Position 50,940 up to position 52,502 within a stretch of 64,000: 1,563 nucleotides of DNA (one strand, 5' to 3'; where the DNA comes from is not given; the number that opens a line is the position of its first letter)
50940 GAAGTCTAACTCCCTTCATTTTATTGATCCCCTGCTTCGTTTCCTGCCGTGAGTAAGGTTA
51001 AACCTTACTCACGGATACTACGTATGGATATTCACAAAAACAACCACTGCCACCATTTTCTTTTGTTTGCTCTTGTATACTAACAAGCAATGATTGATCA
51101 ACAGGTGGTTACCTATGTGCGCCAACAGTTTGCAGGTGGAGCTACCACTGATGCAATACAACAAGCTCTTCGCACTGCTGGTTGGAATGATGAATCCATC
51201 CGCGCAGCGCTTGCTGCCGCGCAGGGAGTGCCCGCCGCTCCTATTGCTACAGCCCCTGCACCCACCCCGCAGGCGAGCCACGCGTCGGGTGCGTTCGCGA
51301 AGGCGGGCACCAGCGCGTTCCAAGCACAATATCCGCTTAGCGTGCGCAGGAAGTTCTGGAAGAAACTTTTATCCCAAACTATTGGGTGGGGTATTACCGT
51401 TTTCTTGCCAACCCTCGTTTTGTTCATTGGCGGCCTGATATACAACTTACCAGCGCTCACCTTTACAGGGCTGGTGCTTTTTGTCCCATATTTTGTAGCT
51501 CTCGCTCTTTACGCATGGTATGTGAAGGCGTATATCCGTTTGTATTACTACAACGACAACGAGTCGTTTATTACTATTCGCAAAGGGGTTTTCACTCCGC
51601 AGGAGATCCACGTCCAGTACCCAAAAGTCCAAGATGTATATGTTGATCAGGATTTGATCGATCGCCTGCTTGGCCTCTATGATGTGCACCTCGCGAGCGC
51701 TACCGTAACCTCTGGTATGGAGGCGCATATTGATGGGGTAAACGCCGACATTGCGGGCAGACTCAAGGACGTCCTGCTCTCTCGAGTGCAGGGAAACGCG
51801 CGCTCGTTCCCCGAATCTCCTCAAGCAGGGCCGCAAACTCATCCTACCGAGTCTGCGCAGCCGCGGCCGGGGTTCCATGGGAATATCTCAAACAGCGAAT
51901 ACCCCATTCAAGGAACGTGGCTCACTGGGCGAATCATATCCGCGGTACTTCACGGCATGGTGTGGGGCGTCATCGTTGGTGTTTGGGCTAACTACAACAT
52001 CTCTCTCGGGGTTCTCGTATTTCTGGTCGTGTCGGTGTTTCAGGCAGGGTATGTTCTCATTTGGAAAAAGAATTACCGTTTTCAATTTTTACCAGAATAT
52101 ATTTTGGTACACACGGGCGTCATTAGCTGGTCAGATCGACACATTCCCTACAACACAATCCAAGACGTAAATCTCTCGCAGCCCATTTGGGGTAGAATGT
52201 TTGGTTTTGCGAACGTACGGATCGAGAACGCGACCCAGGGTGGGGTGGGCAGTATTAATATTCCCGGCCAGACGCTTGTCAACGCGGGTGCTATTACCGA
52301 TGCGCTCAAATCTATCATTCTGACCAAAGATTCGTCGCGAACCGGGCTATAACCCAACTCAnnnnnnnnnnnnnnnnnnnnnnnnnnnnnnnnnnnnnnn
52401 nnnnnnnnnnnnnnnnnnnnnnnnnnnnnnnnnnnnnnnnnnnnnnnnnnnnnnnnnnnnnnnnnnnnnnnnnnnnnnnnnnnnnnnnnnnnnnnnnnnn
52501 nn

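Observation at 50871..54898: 4-kb insertion between rplB and rpsS bracketed by a 57-bp hairpin repeat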

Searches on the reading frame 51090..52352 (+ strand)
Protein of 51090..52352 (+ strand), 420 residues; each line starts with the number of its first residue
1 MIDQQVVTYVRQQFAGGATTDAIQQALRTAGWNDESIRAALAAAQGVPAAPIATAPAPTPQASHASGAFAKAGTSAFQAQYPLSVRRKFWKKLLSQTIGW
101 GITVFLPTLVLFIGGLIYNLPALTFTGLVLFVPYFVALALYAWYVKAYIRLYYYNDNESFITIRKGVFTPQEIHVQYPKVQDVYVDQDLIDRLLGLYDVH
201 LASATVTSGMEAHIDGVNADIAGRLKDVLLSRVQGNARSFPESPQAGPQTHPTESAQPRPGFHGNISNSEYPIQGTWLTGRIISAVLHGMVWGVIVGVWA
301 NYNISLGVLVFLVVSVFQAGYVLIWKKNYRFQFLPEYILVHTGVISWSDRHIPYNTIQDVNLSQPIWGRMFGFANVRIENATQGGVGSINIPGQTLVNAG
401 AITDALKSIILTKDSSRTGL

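Call 7: search_protein_families(library=pfam, proteins=[window:51090-52352:+], max_evalue=0.01)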
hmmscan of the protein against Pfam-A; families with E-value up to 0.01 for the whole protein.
window:51090-52352:+ (420 aa): 2 families
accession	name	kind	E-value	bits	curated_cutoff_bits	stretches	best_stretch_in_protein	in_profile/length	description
PF03703.20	bPH_2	-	6e-24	84.5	22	2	328-402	3-74/78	Bacterial PH domain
PF24649.1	DUF7642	-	3.5e-06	27.4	27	0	348-401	33-86/100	Domain of unknown function (DUF7642)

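Call 9: find_encoding_contigs(protein=window:51090-52352:+, flank=10000, max_places=10)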
Protein window:51090-52352:+ (420 aa): 3 contigs read that carry it; 2 places shown.
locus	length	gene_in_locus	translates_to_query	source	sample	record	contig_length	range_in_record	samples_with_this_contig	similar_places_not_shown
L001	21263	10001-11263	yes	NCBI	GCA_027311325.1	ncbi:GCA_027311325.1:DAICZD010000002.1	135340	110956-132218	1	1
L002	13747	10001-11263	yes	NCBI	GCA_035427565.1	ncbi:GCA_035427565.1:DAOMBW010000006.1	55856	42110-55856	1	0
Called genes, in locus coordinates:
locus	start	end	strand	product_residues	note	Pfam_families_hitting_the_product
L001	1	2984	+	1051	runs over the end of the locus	PF00036:EF-hand_1 (faint), PF00404:Dockerin_1 (weak), PF01833:TIG (faint), PF14734:DUF4469 (faint)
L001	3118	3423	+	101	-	-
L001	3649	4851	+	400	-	PF00009:GTP_EFTU, PF03144:GTP_EFTU_D2, PF03143:GTP_EFTU_D3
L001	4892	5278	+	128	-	PF00338:Ribosomal_S10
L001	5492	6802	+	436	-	PF13620:CarboxypepD_reg (weak)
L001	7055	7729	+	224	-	PF00297:Ribosomal_L3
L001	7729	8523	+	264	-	PF00573:Ribosomal_L4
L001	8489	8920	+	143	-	PF00276:Ribosomal_L23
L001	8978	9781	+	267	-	PF00181:Ribosomal_L2_N, PF03947:Ribosomal_L2_C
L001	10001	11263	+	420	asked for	PF03703:bPH_2, PF24649:DUF7642 (faint), PF03703:bPH_2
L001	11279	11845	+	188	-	PF03703:bPH_2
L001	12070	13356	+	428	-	-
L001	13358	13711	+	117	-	-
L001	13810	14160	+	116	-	PF00203:Ribosomal_S19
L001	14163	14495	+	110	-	PF00237:Ribosomal_L22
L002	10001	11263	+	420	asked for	PF03703:bPH_2, PF24649:DUF7642 (faint), PF03703:bPH_2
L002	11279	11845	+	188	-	PF03703:bPH_2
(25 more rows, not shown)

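Call 15: find_related_loci(query=window:51090-52352:+, collection=genome_contigs, flank=8000)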
Query window:51090-52352:+ (420 aa) in genome_contigs; peptide patterns used: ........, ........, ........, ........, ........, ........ (x = any residue, [..] = any of these).
104 stretches matched a pattern; 1 encode a relative of the query (tblastn E <= 1e-3); 1 distinct loci.
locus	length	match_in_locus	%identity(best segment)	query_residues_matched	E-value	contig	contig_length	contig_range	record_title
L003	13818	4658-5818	39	75-420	4e-85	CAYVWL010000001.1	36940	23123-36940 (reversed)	MAG TPA_asm: uncultured Candidatus Saccharibacteria bacterium isolate SRP272421_co3_716 genome assembly, contig: NODE_17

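Call 42: find_homologous_proteins(query=window:51090-52352:+, max_evalue=0.00001)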
Query window:51090-52352:+ (420 aa): 291 proteins with E <= 0.00001 among 8000 candidates; the best 120 are listed.
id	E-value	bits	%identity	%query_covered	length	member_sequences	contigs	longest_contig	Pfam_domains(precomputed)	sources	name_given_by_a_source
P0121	2.5e-280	947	100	100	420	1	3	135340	PF24649.2,PF03703.21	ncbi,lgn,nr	ncbi:MAG: hypothetical protein B7X04_02360 [Parcubacteria group bacterium 21-54-25]|nr:MAG: hypothet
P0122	1.1e-89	319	47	82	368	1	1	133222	PF24649.2,PF03703.21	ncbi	-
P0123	1.7e-88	316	40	100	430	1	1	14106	PF24649.2,PF03703.21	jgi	jgi:putative membrane protein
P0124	3.8e-88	314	47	82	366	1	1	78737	PF24649.2,PF03703.21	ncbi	-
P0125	3.1e-87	311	46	82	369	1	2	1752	PF24649.2,PF03703.21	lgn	-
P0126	5.6e-87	310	45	82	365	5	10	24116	PF24649.2,PF03703.21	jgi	jgi:membrane protein YdbS with pleckstrin-like domain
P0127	5.9e-85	304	46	82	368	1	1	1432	PF24649.2,PF03703.21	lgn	-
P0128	6.7e-85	304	45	82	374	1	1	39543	PF24649.2,PF03703.21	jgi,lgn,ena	-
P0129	2.7e-84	302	47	82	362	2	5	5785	PF24649.2,PF03703.21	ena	-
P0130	7.2e-83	297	40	100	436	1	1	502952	PF24649.2,PF03703.21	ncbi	ncbi:MAG: PH domain-containing protein [Minisyncoccota bacterium]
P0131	8.9e-83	297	43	82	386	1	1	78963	PF24649.2,PF03703.21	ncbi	-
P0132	6.4e-82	294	43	81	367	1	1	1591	PF24649.2,PF03703.21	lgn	-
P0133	2.6e-81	292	42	83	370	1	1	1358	PF24649.2,PF03703.21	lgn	-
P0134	5.8e-81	291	44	82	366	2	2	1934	PF24649.2,PF03703.21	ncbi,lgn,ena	-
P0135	6.6e-81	290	44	82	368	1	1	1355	PF24649.2,PF03703.21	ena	-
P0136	1.4e-80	289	43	83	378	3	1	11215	PF24649.2,PF03703.21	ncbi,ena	-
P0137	2.7e-80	288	44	82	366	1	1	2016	PF24649.2,PF03703.21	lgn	-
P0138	4.0e-80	288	44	82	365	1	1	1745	PF24649.2,PF03703.21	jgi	jgi:putative membrane protein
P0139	9.2e-80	287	45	82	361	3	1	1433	PF24649.2,PF03703.21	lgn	-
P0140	1.0e-79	287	39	100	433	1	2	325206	PF24649.2,PF03703.21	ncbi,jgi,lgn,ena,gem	ncbi:MAG: PH domain-containing protein [Candidatus Paceibacterota bacterium]|jgi:membrane protein Yd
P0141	1.5e-79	286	44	82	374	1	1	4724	PF24649.2,PF03703.21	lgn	-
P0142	2.9e-79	285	42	82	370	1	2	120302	PF24649.2,PF03703.21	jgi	jgi:putative membrane protein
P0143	3.5e-79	285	43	83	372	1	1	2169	PF24649.2,PF03703.21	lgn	-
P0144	5.4e-79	284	43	82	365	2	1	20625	PF24649.2,PF03703.21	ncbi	-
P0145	3.1e-78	282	44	82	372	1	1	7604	PF24649.2,PF03703.21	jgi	jgi:putative membrane protein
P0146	4.5e-78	281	46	76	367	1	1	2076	PF24649.2,PF03703.21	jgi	jgi:membrane protein YdbS with pleckstrin-like domain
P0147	7.9e-78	280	43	82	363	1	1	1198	PF24649.2,PF03703.21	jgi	jgi:putative membrane protein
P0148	8.8e-78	280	38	98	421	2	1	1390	PF24649.2,PF03703.21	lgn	-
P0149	1.2e-77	280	44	83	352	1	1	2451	PF24649.2,PF03703.21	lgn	-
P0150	1.7e-77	279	43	78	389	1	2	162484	PF24649.2,PF03703.21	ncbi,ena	-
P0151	1.8e-77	279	42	84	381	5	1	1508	PF24649.2,PF03703.21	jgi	jgi:uncharacterized membrane protein YdbT with pleckstrin-like domain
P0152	2.3e-77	279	43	82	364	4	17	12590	PF03703.21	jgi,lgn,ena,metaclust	metaclust:\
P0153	3.2e-77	278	43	83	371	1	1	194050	PF24649.2,PF03703.21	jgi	jgi:putative membrane protein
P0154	3.5e-77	278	41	83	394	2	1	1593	PF24649.2,PF03703.21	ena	-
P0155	4.0e-77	278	43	82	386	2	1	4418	PF24649.2,PF03703.21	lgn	-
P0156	4.3e-77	278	42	82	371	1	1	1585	PF24649.2,PF03703.21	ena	-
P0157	4.9e-77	278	41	82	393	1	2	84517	PF24649.2,PF01769.22,PF03703.21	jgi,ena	-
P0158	4.7e-76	275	43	82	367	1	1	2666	PF24649.2,PF03703.21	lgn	-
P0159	4.8e-76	274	42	82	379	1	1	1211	PF24649.2,PF03703.21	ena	-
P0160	5.0e-76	274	42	82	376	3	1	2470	PF24649.2,PF03703.21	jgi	jgi:putative membrane protein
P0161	5.0e-76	274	40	82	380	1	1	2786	PF24649.2,PF03703.21,PF14470.13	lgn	-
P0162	9.7e-76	273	44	82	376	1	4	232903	PF24649.2,PF03703.21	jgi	jgi:uncharacterized membrane protein YdbT with pleckstrin-like domain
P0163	1.1e-75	273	43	82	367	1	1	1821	PF24649.2,PF03703.21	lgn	-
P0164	1.3e-75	273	40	82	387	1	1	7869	PF24649.2,PF03703.21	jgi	jgi:putative membrane protein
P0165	1.7e-75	273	41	82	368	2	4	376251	PF24649.2,PF03703.21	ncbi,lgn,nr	ncbi:PH domain-containing protein [Patescibacteria group bacterium]|nr:PH domain-containing protein 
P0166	1.8e-75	273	38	100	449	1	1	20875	PF24649.2,PF03703.21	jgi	jgi:membrane protein YdbS with pleckstrin-like domain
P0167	3.8e-75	272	42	83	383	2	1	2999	PF24649.2,PF03703.21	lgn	-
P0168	9.7e-75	270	42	83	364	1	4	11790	PF24649.2,PF03703.21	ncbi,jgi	ncbi:MAG: hypothetical protein RLZZ26_555 [Candidatus Parcubacteria bacterium]|jgi:putative membrane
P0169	2.3e-74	269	39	82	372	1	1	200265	PF24649.2,PF03703.21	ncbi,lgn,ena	-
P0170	2.4e-74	269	41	78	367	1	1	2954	PF24649.2,PF03703.21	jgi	-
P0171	2.4e-74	269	44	76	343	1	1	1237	PF24649.2,PF03703.21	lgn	-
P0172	3.0e-74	269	43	83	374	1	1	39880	PF24649.2,PF03703.21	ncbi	ncbi:MAG: PH domain-containing protein [Patescibacteria group bacterium]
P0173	9.4e-74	267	43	78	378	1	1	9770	PF24649.2,PF03703.21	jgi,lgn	jgi:putative membrane protein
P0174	1.1e-73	267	43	81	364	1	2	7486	PF24649.2,PF03703.21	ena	-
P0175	1.2e-73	267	42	82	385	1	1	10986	PF24649.2,PF03703.21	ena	-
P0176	1.3e-73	266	43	82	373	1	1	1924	PF24649.2,PF03703.21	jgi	jgi:putative membrane protein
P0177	1.5e-73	266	42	82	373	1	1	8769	PF24649.2,PF03703.21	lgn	-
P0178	2.5e-73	266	41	82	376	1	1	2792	PF24649.2,PF03703.21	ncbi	-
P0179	3.0e-73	265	40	86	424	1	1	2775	PF24649.2,PF03703.21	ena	-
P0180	7.8e-73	264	45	67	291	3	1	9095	PF24649.2,PF03703.21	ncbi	-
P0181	1.1e-72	263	39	82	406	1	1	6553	PF24649.2,PF03703.21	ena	-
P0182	1.4e-72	263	39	82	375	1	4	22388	PF24649.2,PF03703.21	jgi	jgi:putative membrane protein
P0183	1.5e-72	263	42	82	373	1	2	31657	PF24649.2,PF03703.21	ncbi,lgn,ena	ncbi:MAG: PH domain-containing protein [Patescibacteria group bacterium]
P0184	1.5e-72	263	43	82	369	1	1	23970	PF24649.2,PF03703.21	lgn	-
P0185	1.7e-72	263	47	67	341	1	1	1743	PF24649.2,PF03703.21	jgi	jgi:putative membrane protein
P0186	3.0e-72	262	43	75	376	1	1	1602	PF24649.2,PF03703.21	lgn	-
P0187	3.9e-72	262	38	82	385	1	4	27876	PF24649.2,PF03703.21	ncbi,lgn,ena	-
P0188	4.1e-72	262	40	82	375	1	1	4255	PF24649.2,PF03703.21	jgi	jgi:uncharacterized membrane protein YdbT with pleckstrin-like domain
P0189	4.3e-72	261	41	83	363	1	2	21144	PF24649.2,PF03703.21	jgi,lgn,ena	jgi:membrane protein YdbS with pleckstrin-like domain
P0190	4.8e-72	261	41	78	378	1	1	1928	PF24649.2,PF03703.21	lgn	-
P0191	5.0e-72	261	42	80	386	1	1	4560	PF24649.2,PF03703.21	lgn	-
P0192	5.3e-72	261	44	82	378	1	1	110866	PF24649.2,PF03703.21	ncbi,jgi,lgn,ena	jgi:uncharacterized membrane protein YdbT with pleckstrin-like domain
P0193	5.5e-72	261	40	82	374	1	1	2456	PF24649.2,PF03703.21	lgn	-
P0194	6.3e-72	261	44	82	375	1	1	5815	PF24649.2,PF03703.21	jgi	jgi:putative membrane protein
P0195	1.1e-71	260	42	81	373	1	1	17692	PF24649.2,PF03703.21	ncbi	-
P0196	1.2e-71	260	36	99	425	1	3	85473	PF24649.2,PF03703.21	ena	-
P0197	1.2e-71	260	40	82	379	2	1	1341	PF24649.2,PF03703.21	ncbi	-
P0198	1.3e-71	260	38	82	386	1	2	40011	PF24649.2,PF03703.21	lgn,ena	-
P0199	1.6e-71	260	40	82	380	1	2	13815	PF24649.2,PF03703.21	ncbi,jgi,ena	-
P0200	1.9e-71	259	42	83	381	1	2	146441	PF24649.2,PF03703.21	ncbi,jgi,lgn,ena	-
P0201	2.1e-71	259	39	82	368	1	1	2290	PF24649.2,PF03703.21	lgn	-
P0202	2.4e-71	259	41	83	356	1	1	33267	PF24649.2,PF03703.21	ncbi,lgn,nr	ncbi:MAG: hypothetical protein JWL80_148 [Parcubacteria group bacterium]|nr:hypothetical protein [Pa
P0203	2.6e-71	259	44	82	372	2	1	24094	PF24649.2,PF03703.21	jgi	jgi:putative membrane protein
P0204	4.9e-71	258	43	74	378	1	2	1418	PF24649.2,PF03703.21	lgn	-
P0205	5.7e-71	258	41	82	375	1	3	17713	PF24649.2,PF03703.21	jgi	jgi:putative membrane protein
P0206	7.7e-71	257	41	82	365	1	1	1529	PF24649.2,PF03703.21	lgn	-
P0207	7.8e-71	257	38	82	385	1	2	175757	PF24649.2,PF03703.21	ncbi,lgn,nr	ncbi:MAG: PH domain-containing protein [Candidatus Pacebacteria bacterium]|nr:PH domain-containing p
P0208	8.7e-71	257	40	83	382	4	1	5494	PF24649.2,PF03703.21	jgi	-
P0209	9.7e-71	257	42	83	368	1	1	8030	PF24649.2,PF03703.21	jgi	-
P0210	1.2e-70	257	38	82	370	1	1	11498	PF24649.2,PF03703.21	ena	-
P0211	1.6e-70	256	42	73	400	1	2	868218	PF24649.2,PF03703.21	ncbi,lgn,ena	-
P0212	1.9e-70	256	41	82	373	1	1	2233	PF24649.2,PF03703.21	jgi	jgi:putative membrane protein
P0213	2.4e-70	256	40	82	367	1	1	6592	PF24649.2,PF03703.21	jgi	jgi:membrane protein YdbS with pleckstrin-like domain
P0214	2.5e-70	256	43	82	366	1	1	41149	PF24649.2,PF03703.21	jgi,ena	-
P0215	2.5e-70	256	41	82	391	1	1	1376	PF24649.2,PF03703.21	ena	-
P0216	2.7e-70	256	40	82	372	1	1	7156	PF24649.2,PF03703.21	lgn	-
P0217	3.8e-70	255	44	70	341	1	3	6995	PF24649.2,PF03703.21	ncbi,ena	-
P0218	5.9e-70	254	41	82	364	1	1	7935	PF24649.2,PF03703.21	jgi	jgi:uncharacterized membrane protein YdbT with pleckstrin-like domain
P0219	6.6e-70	254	43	73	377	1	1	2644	PF24649.2,PF03703.21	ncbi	-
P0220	1.1e-69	254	42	73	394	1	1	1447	PF24649.2,PF03703.21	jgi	jgi:uncharacterized membrane protein YdbT with pleckstrin-like domain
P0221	1.2e-69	253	40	82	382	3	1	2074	PF24649.2,PF03703.21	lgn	-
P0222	1.2e-69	253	39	74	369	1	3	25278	PF24649.2,PF03703.21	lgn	-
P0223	1.3e-69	253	40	83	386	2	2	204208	PF24649.2,PF03703.21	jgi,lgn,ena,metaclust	metaclust:\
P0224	1.5e-69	253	41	82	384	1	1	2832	PF24649.2,PF03703.21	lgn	-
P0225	1.8e-69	253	41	75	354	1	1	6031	PF24649.2,PF03703.21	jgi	jgi:putative membrane protein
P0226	2.5e-69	252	39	82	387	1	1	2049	PF24649.2,PF03703.21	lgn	-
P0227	3.4e-69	252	38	82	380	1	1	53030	PF24649.2,PF03703.21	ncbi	-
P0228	3.5e-69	252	44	67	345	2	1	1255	PF24649.2,PF03703.21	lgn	-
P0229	9.0e-69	251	42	82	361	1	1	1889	PF24649.2,PF03703.21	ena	-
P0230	1.0e-68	250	39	82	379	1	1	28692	PF24649.2,PF03703.21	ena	-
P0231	1.2e-68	250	38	83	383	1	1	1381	PF24649.2,PF03703.21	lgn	-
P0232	1.2e-68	250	40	80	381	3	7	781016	PF24649.2,PF03703.21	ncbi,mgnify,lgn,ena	ncbi:MAG: PH domain-containing protein [Patescibacteria group bacterium]|mgnify:FL=1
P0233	1.5e-68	250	37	82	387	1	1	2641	PF24649.2,PF03703.21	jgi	jgi:membrane protein YdbS with pleckstrin-like domain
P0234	1.6e-68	250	38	82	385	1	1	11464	PF24649.2,PF03703.21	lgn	-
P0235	2.3e-68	249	39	82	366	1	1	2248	PF24649.2,PF03703.21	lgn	-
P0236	4.4e-68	248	38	82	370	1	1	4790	PF24649.2,PF03703.21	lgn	-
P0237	4.9e-68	248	40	82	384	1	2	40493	PF24649.2,PF03703.21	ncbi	-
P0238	4.9e-68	248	39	82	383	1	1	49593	PF24649.2,PF03703.21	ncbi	-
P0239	6.2e-68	248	41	81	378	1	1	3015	PF24649.2,PF03703.21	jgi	jgi:membrane protein YdbS with pleckstrin-like domain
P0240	6.8e-68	248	42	82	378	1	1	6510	PF24649.2,PF03703.21,PF06785.17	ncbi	ncbi:MAG: PH domain-containing protein [bacterium]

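Call 43: find_encoding_contigs(protein=P0122, flank=7000, max_places=2)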
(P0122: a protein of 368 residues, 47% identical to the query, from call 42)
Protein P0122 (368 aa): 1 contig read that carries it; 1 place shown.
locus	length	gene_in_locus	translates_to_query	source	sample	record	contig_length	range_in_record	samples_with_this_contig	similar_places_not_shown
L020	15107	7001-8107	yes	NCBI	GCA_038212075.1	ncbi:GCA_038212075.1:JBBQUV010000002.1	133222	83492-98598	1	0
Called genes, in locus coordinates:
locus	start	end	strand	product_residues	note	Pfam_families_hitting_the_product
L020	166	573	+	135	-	PF00164:Ribosom_S12_S23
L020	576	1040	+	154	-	PF00177:Ribosomal_S7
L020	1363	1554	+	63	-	-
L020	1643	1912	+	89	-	-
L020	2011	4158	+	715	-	PF00009:GTP_EFTU, PF03144:GTP_EFTU_D2, PF22042:EF-G_D2, PF14492:EFG_III, PF16658:RF3_C (weak), PF03764:EFG_IV, PF00679:EFG_C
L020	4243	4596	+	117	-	-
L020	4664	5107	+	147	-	-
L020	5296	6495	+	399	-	PF00009:GTP_EFTU, PF03144:GTP_EFTU_D2, PF03143:GTP_EFTU_D3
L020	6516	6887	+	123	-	PF00338:Ribosomal_S10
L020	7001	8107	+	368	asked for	PF03703:bPH_2, PF24649:DUF7642 (faint), PF03703:bPH_2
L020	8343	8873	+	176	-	-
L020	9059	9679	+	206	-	PF00297:Ribosomal_L3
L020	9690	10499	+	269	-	PF00573:Ribosomal_L4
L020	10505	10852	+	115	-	PF00276:Ribosomal_L23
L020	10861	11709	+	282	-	PF00181:Ribosomal_L2_N, PF03947:Ribosomal_L2_C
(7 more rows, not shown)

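Call 44: find_encoding_contigs(protein=P0124, flank=7000, max_places=2)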
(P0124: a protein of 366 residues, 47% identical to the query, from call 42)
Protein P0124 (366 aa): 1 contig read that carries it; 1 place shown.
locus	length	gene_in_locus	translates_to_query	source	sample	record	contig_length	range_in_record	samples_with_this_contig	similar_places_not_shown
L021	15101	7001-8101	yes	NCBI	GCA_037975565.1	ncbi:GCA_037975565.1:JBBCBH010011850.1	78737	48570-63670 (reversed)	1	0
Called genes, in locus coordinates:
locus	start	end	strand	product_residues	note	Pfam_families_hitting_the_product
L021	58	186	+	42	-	-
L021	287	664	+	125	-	PF00177:Ribosomal_S7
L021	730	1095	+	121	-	-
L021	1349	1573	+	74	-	-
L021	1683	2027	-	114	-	-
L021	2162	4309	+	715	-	PF00009:GTP_EFTU, PF03144:GTP_EFTU_D2, PF22042:EF-G_D2, PF14492:EFG_III, PF16658:RF3_C (weak), PF03764:EFG_IV, PF00679:EFG_C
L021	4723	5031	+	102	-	-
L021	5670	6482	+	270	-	PF00009:GTP_EFTU, PF03144:GTP_EFTU_D2, PF03143:GTP_EFTU_D3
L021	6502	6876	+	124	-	PF00338:Ribosomal_S10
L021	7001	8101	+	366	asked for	PF03703:bPH_2, PF24649:DUF7642 (faint), PF03703:bPH_2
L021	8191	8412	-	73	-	-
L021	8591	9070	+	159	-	PF00583:Acetyltransf_1, PF13508:Acetyltransf_7, PF13673:Acetyltransf_10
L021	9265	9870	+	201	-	PF00297:Ribosomal_L3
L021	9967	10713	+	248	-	PF00573:Ribosomal_L4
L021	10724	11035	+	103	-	PF00276:Ribosomal_L23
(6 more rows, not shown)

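Call 45: find_encoding_contigs(protein=P0123, flank=7000, max_places=2)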
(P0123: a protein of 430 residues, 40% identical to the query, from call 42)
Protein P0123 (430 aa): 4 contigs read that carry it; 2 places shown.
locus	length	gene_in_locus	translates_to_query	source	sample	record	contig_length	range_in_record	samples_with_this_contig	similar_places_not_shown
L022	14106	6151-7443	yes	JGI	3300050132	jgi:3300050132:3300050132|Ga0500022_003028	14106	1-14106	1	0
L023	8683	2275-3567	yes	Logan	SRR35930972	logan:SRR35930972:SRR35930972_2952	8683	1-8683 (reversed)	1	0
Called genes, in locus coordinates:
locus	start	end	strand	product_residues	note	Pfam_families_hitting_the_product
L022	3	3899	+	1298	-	?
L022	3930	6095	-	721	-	PF17191:RecG_wedge, PF01336:tRNA_anti-codon (weak), PF00270:DEAD, PF04851:ResIII, PF00271:Helicase_C, PF19833:RecG_dom3_C (weak)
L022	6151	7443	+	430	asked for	PF03703:bPH_2, PF24649:DUF7642 (weak)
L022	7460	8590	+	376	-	PF00390:malic, PF00208:ELFV_dehydrog (weak), PF03949:Malic_M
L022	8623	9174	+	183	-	PF04011:LemA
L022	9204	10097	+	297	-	PF01435:Peptidase_M48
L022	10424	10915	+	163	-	PF16715:CDPS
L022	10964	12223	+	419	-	-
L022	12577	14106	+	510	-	?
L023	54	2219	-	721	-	PF17191:RecG_wedge, PF01336:tRNA_anti-codon (weak), PF00270:DEAD, PF04851:ResIII, PF00271:Helicase_C, PF19833:RecG_dom3_C (weak)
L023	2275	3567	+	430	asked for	PF03703:bPH_2, PF24649:DUF7642 (weak)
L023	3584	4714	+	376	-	PF00390:malic, PF00208:ELFV_dehydrog (weak), PF03949:Malic_M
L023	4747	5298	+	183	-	PF04011:LemA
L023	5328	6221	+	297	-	PF01435:Peptidase_M48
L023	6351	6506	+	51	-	-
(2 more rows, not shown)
